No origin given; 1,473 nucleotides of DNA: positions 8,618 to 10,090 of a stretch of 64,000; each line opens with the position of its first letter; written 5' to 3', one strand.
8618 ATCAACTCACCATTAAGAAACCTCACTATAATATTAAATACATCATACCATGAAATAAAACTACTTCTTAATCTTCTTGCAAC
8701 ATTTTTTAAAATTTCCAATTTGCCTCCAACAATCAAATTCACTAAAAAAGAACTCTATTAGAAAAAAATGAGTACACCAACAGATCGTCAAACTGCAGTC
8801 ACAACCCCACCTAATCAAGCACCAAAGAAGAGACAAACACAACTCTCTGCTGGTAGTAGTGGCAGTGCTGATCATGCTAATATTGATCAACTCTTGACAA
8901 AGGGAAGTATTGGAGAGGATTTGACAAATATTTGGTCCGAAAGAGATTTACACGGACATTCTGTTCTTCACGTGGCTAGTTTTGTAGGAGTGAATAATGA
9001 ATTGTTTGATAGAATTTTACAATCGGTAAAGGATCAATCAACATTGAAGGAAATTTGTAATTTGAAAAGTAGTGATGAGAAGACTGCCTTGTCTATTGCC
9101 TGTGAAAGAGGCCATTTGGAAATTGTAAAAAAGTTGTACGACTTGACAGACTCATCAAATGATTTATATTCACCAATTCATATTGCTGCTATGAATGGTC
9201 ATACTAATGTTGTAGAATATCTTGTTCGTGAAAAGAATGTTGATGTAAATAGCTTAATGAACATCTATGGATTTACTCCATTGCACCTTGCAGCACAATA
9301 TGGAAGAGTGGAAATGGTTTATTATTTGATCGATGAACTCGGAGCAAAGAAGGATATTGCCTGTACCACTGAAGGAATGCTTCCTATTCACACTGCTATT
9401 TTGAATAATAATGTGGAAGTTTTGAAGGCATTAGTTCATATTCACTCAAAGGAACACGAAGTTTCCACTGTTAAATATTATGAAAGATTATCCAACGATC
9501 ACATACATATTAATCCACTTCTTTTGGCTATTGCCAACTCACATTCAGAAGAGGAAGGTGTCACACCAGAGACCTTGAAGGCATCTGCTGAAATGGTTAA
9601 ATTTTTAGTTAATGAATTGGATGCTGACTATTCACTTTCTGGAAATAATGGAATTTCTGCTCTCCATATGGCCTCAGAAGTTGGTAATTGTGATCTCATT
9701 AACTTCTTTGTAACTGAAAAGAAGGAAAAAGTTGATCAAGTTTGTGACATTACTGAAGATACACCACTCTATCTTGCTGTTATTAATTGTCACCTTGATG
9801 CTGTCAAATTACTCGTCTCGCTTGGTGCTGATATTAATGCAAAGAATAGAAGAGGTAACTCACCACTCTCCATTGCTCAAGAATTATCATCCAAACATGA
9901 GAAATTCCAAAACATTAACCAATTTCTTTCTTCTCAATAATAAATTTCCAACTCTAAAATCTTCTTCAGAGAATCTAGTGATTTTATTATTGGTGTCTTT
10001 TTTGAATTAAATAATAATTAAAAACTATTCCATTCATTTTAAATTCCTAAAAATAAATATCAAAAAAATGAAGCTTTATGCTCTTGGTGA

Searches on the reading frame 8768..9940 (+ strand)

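Call 25: search_protein_families(library=pfam, proteins=[window:8768-9940:+], max_evalue=0.00001)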
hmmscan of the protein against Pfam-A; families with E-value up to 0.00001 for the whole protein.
window:8768-9940:+ (390 aa): 6 families
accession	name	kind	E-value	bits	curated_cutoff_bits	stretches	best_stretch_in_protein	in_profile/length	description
PF12796.13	Ank_2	-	5.4e-48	161.9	27.3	4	67-162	1-88/90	Ankyrin repeats (3 copies)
PF00023.36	Ank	-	1.9e-39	131.9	21.1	3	331-361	3-33/33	Ankyrin repeat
PF13606.12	Ank_3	-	8.3e-37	120.9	22.3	0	167-194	1-27/30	Ankyrin repeat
PF13637.12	Ank_4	-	2.5e-34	117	22.7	2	137-188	1-50/50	Ankyrin repeats (many copies)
PF13857.12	Ank_5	-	1.6e-30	105.3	27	0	330-370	12-56/56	Ankyrin repeats (many copies)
PF24521.3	Ank_KRIT1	-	6.6e-09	36.1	80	0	103-159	17-72/149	KRIT1 ankyrin-repeats domain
